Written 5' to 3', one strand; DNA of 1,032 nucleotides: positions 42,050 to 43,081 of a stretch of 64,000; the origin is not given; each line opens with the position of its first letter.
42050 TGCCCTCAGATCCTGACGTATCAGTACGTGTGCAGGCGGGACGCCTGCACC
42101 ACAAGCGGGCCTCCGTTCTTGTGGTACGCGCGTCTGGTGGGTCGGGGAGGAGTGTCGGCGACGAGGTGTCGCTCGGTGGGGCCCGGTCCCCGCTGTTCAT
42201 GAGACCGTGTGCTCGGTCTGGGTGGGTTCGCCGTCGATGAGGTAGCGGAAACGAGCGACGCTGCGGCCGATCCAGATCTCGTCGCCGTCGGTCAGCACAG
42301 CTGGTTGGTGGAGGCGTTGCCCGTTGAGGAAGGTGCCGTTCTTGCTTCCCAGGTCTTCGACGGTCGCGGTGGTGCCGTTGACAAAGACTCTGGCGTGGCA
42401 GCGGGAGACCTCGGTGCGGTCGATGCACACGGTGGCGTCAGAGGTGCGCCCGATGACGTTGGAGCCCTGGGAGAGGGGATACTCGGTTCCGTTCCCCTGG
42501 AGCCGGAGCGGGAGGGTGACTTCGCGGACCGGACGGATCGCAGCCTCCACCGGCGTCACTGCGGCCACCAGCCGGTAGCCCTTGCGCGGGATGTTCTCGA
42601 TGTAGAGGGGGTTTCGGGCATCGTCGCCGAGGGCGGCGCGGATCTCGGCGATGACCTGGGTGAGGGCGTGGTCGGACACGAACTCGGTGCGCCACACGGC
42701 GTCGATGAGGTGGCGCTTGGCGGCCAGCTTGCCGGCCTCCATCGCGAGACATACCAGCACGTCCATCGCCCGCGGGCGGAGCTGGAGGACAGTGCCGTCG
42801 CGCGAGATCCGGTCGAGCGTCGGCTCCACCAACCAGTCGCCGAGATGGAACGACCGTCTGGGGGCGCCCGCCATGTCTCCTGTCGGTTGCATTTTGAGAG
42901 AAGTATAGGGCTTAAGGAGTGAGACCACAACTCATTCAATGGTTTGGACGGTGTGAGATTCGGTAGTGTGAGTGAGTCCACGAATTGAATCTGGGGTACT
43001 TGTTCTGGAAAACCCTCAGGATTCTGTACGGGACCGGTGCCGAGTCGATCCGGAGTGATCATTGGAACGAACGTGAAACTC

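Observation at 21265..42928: Tandem battery of four Ser/Thr-kinase - STAND NTPase - TM - WD40 paralogues headed by a winged-helix+FHA regulator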

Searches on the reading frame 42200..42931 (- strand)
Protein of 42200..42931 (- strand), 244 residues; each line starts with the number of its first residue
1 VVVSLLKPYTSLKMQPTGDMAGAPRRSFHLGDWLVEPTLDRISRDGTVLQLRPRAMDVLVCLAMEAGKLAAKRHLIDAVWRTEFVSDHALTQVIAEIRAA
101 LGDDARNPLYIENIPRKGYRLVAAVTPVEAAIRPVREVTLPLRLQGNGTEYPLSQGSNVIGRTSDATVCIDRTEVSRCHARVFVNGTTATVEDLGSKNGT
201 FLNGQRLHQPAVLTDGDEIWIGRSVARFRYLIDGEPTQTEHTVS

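Call 4: search_protein_families(library=pfam, proteins=[window:42200-42931:-], max_evalue=0.01)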
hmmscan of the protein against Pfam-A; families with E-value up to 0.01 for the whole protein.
window:42200-42931:- (244 aa): 3 families
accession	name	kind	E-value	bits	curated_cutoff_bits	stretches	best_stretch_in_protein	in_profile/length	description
PF00498.31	FHA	-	1.5e-19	70.6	20.7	1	159-222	2-67/67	FHA domain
PF00486.34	Trans_reg_C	-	2.2e-14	53.7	26.2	1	47-121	2-77/77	Transcriptional regulatory protein, C terminal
PF16697.10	Yop-YscD_cpl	-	5.4e-12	46.3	33.2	1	147-228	8-90/94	Inner membrane component of T3SS, cytoplasmic domain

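Call 13: list_cluster_members(proteins=[P0001, window:42200-42928:-])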
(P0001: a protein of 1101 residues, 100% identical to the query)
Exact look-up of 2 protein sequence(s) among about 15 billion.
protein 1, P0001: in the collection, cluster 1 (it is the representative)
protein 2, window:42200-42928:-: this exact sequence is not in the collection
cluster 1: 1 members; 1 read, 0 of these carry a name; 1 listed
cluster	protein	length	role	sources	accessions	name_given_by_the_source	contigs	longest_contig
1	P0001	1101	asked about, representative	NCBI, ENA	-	-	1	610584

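Call 14: find_homologous_proteins(query=window:42200-42928:-, max_evalue=1e-10)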
Query window:42200-42928:- (243 aa): 1363 proteins with E <= 1e-10 among 2720 candidates; the best 120 are listed.
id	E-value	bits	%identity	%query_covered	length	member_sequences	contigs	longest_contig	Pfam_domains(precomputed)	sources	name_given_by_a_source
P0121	2.6e-140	484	96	93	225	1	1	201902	PF00498.32,PF16697.11,PF00486.35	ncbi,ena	-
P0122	1.6e-136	471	95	93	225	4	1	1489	PF00498.32,PF16697.11,PF00486.35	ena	-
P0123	6.2e-135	466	93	93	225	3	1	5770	PF00498.32,PF16697.11,PF00486.35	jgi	jgi:DNA-binding winged helix-turn-helix (wHTH) protein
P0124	4.9e-132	457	90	93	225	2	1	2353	PF00498.32,PF16697.11,PF00486.35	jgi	-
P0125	1.6e-126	439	88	92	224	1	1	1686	PF00498.32,PF16697.11,PF00486.35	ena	-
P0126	5.9e-124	430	85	93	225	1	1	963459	PF00498.32,PF16697.11,PF00486.35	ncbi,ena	-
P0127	3.3e-123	428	86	93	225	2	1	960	PF00498.32,PF16697.11,PF00486.35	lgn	-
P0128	3.9e-117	408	80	95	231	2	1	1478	PF00498.32,PF16697.11,PF00486.35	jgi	-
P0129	2.6e-114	399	75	95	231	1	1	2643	PF00498.32,PF16697.11,PF00486.35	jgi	jgi:DNA-binding winged helix-turn-helix (wHTH) protein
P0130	4.8e-112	391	74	95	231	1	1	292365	PF00498.32,PF16697.11,PF00486.35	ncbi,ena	-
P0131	6.5e-112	391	79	92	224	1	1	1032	PF00498.32,PF16697.11,PF00486.35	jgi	jgi:DNA-binding winged helix-turn-helix (wHTH) protein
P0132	2.0e-111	389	77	92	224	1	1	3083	PF00498.32,PF16697.11,PF00486.35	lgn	-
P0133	2.7e-111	389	73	95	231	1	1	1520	PF00498.32,PF16697.11,PF00486.35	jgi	-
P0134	4.2e-111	388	72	95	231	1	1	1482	PF00498.32,PF16697.11,PF00486.35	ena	-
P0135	5.3e-111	388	75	93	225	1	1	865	PF00498.32,PF16697.11,PF00486.35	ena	-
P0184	5.7e-104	365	71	95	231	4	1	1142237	PF00498.32,PF16697.11,PF00486.35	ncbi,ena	-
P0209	1.4e-97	344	69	91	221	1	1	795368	PF00498.32,PF16697.11,PF00486.35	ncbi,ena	-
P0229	7.5e-93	328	67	91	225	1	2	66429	PF00498.32,PF16697.11,PF00486.35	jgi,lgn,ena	-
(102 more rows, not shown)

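Call 15: find_encoding_contigs(protein=P0126, flank=10000, max_places=2)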
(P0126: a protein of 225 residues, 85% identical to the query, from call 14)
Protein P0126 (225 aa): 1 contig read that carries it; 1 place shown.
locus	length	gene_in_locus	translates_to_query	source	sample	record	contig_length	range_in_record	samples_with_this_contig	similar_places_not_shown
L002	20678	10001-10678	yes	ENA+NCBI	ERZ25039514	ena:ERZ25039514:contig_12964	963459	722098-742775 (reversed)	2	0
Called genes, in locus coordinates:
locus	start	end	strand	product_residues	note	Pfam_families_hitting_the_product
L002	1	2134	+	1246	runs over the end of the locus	PF04357:TamB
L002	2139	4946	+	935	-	PF07244:POTRA (faint), PF08479:POTRA_2 (faint), PF17243:POTRA_TamA_1 (faint), PF01103:Omp85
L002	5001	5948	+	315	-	PF01699:Na_Ca_ex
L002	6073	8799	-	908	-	PF04851:ResIII, PF17757:UvrB_inter, PF27431:UvrB_3rd, PF00271:Helicase_C, PF12344:UvrB, PF02151:UVR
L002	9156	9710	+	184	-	PF00857:Isochorismatase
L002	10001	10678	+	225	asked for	PF00486:Trans_reg_C, PF16697:Yop-YscD_cpl, PF00498:FHA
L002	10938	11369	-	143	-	PF01934:HepT-like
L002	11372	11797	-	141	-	PF18765:Polbeta, PF01909:NTP_transf_2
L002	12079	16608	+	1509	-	PF00069:Pkinase, PF07714:PK_Tyr_Ser-Thr, PF03109:ABC1 (weak), PF20703:nSTAND1, PF25174:Beta-prop_THOC3, PF23381:Beta-prop_IFT122_1st, PF25175:Beta-prop_WDR5, PF00400:WD40, +9 more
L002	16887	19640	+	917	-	PF13620:CarboxypepD_reg, PF22904:NOMO1-like_2nd (weak), PF25183:OMP_b-brl_4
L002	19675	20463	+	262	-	PF00069:Pkinase, PF07714:PK_Tyr_Ser-Thr, PF03109:ABC1 (weak), PF01636:APH (faint)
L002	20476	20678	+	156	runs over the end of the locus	PF20703:nSTAND1, PF13191:AAA_16 (faint)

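Call 16: find_encoding_contigs(protein=P0130, flank=10000, max_places=2)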
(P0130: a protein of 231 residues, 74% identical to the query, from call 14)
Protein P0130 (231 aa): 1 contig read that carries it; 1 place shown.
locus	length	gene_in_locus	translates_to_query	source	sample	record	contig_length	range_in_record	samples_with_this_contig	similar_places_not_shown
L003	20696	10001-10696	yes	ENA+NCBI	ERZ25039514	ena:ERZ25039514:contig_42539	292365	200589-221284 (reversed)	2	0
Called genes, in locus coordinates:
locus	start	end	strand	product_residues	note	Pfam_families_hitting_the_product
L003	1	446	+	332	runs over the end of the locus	-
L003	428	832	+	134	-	-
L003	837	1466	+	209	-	-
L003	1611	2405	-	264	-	-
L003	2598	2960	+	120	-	-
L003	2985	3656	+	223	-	PF01103:Omp85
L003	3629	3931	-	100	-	-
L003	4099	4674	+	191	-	PF01699:Na_Ca_ex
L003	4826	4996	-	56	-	-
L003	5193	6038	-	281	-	PF00271:Helicase_C, PF12344:UvrB, PF02151:UVR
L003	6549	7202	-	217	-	PF04851:ResIII, PF17757:UvrB_inter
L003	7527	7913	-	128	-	-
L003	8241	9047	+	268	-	-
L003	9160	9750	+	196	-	-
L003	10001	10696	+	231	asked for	PF00486:Trans_reg_C, PF16697:Yop-YscD_cpl, PF00498:FHA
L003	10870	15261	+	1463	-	PF00069:Pkinase, PF07714:PK_Tyr_Ser-Thr, PF13191:AAA_16 (weak), PF20703:nSTAND1, PF00400:WD40 (faint), PF23414:Beta-prop_EML_2 (faint), PF23381:Beta-prop_IFT122_1st, PF25174:Beta-prop_THOC3, +4 more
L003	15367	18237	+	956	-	PF13620:CarboxypepD_reg, PF25183:OMP_b-brl_4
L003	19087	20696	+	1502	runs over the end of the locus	PF00069:Pkinase, PF07714:PK_Tyr_Ser-Thr, PF01636:APH (faint), PF03109:ABC1 (weak), PF13191:AAA_16 (weak), PF20703:nSTAND1, PF25174:Beta-prop_THOC3 (weak), PF24817:WD40_WDHD1_1st (weak), +7 more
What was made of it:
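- L003 from the same set has uvrB and tamA in pieces (call 16).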

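Call 17: find_encoding_contigs(protein=P0121, flank=10000, max_places=2)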
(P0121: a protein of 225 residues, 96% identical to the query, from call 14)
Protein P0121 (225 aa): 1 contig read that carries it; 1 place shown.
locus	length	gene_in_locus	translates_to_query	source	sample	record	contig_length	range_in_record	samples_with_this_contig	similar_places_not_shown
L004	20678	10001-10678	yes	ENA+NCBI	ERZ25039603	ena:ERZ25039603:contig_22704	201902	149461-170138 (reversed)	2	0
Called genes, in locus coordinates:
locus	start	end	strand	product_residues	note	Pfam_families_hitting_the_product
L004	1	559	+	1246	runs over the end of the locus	PF04357:TamB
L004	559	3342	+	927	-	PF08479:POTRA_2 (faint), PF07244:POTRA (weak), PF17243:POTRA_TamA_1 (faint), PF01103:Omp85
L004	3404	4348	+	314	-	PF01699:Na_Ca_ex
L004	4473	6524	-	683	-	PF04851:ResIII, PF17757:UvrB_inter, PF27431:UvrB_3rd, PF00271:Helicase_C, PF12344:UvrB, PF02151:UVR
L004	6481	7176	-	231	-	-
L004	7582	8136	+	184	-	PF00857:Isochorismatase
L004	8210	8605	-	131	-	PF01850:PIN, PF13470:PIN_3 (weak)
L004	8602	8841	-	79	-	PF15937:PrlF_antitoxin, PF04014:MazE_antitoxin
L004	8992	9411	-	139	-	PF01850:PIN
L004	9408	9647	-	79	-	PF02604:PhdYeFM_antitox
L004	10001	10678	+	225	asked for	PF00486:Trans_reg_C, PF16697:Yop-YscD_cpl, PF00498:FHA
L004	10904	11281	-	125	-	PF01850:PIN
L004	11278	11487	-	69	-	PF04014:MazE_antitoxin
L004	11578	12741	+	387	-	PF00069:Pkinase, PF07714:PK_Tyr_Ser-Thr, PF01636:APH (faint), PF03109:ABC1 (weak), PF20703:nSTAND1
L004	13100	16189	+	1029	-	PF20703:nSTAND1, PF25173:Beta-prop_WDR3_1st (faint), PF24807:WD40_CDC20-Fz (faint), PF00400:WD40 (faint), PF25168:Beta-prop_WDR36-Utp21_2nd (faint), PF25174:Beta-prop_THOC3 (faint), PF24817:WD40_WDHD1_1st (faint), PF23381:Beta-prop_IFT122_1st (weak), +3 more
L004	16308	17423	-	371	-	PF13173:AAA_14, PF13635:DUF4143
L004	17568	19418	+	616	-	PF00069:Pkinase, PF07714:PK_Tyr_Ser-Thr, PF03109:ABC1 (weak), PF01636:APH (faint), PF20703:nSTAND1, PF13191:AAA_16 (weak), PF05729:NACHT (faint)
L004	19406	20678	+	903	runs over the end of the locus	PF20703:nSTAND1, PF25174:Beta-prop_THOC3, PF23414:Beta-prop_EML_2 (weak), PF24817:WD40_WDHD1_1st, PF23381:Beta-prop_IFT122_1st, PF25173:Beta-prop_WDR3_1st, PF25175:Beta-prop_WDR5 (weak), PF00400:WD40 (weak), +2 more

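Call 27: find_related_loci(query=A1, collection=genome_contigs, flank=10000)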
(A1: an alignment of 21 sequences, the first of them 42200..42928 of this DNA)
Query A1 (243 aa) in genome_contigs; peptide patterns used: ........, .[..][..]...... (x = any residue, [..] = any of these).
598 stretches matched a pattern (row limit reached: there are more); 573 encode a relative of the query (tblastn E <= 1e-3); the best 80 are kept; 80 distinct loci.
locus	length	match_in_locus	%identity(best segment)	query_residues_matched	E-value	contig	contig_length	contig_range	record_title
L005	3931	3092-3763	52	14-239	2e-65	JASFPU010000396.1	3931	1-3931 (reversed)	MAG: Holophagae bacterium isolate D0819S02metaG_Bin_252 D0819S02metaG_FD_scaffold_5855_c1, whole genome shotgun sequence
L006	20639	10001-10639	51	26-239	1e-59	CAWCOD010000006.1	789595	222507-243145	MAG: uncultured Holophagae bacterium isolate MFD03804.bin.1.68 genome assembly, contig: contig_26237, whole genome shotg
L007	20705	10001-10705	45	27-242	6e-54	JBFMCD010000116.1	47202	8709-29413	MAG: Acidobacteriota bacterium isolate MAG184 MAG184_116, whole genome shotgun sequence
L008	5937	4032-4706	38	4-228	5e-50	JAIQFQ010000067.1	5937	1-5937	MAG: Terriglobia bacterium isolate SRVP_14 SR-VP_26_10_2019_C_40cm_scaffold_11682, whole genome shotgun sequence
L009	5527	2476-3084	44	23-231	1e-48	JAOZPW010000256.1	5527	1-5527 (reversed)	MAG: Thermoanaerobaculales bacterium isolate GMC4.metabat2.271 GMC4_28233_length_5527_cov_6.268823, whole genome shotgun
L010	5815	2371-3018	43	23-239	2e-47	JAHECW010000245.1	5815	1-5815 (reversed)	MAG: Acidobacteria bacterium isolate Ww181 NODE_41115_length_5815_cov_3.668950, whole genome shotgun sequence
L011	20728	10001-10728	61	2-243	5e-76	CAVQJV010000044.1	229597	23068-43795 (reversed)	MAG: uncultured Acidobacteriota bacterium isolate MFD09779.bin.2.172 genome assembly, contig: contig_64665, whole genome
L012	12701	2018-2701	36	26-232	7e-40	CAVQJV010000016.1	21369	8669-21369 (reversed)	MAG: uncultured Acidobacteriota bacterium isolate MFD09779.bin.2.172 genome assembly, contig: contig_33001, whole genome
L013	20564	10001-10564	41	43-230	1e-38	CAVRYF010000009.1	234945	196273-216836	MAG: uncultured Acidobacteriota bacterium isolate MFD02242.bin.2.257 genome assembly, contig: contig_17358, whole genome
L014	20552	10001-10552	40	48-238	8e-38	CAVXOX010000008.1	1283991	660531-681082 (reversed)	MAG: uncultured Acidobacteriota bacterium isolate MFD00822.bin.1.216 genome assembly, contig: contig_56588, whole genome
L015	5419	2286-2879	41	27-228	6e-38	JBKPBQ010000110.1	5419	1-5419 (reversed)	MAG: Acidobacteriota bacterium isolate GB_EKS_MAG_00074 GB_EKS_000000499050, whole genome shotgun sequence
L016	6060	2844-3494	39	10-230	2e-37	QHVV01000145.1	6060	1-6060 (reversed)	MAG: Acidobacteria bacterium isolate gp7 AA6 14_1009_16_30cm_scaffold_40121_curated, whole genome shotgun sequence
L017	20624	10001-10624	38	29-238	4e-37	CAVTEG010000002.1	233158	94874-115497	MAG: uncultured Acidobacteriota bacterium isolate MFD00822.bin.2.9 genome assembly, contig: contig_119133, whole genome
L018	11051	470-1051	43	43-236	5e-37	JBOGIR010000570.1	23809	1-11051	MAG: Vicinamibacterales bacterium isolate M3-S_metawrap_bin.60 k127_2043994, whole genome shotgun sequence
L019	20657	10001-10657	37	15-239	3e-37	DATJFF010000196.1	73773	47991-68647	MAG TPA_asm: Vicinamibacterales bacterium isolate SMAG_U15452 k141_10433462, whole genome shotgun sequence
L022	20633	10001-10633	36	26-239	2e-36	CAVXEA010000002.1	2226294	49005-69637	MAG: uncultured Acidobacteriota bacterium isolate MFD02242.bin.2.16 genome assembly, contig: contig_4834, whole genome s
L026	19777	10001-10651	38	18-238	5e-36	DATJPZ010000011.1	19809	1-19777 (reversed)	MAG TPA_asm: Thermoanaerobaculia bacterium isolate SMAG_U14926 k141_2312844, whole genome shotgun sequence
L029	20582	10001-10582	41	41-238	6e-35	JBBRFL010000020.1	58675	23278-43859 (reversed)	MAG: Thermoanaerobaculia bacterium isolate Co_metawrap_2567 Cmw_2567_k141_19036881_length_58675_cov_23.8985, whole genom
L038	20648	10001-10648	35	24-240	9e-34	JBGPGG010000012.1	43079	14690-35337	MAG: Thermoanaerobaculia bacterium isolate OBJ_0618_7090110_48 k141_3407700_length_43079_cov_25.2990, whole genome shotg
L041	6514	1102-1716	37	26-230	7e-34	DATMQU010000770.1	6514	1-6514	MAG TPA_asm: Vicinamibacteria bacterium isolate SMAG_U12937 k141_4222116, whole genome shotgun sequence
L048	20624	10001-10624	35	27-241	2e-33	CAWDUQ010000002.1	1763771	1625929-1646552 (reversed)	MAG: uncultured Acidobacteriota bacterium isolate MFD05442.bin.1.363 genome assembly, contig: contig_11714, whole genome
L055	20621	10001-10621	36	31-241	4e-33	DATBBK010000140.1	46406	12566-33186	MAG TPA_asm: Thermoanaerobaculia bacterium isolate SMAG_U5757 k141_4181643, whole genome shotgun sequence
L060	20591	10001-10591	39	41-238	2e-32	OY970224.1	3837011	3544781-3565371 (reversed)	MAG: uncultured Acidobacteriota bacterium isolate MFD04967.bin.c.6 genome assembly, chromosome: 1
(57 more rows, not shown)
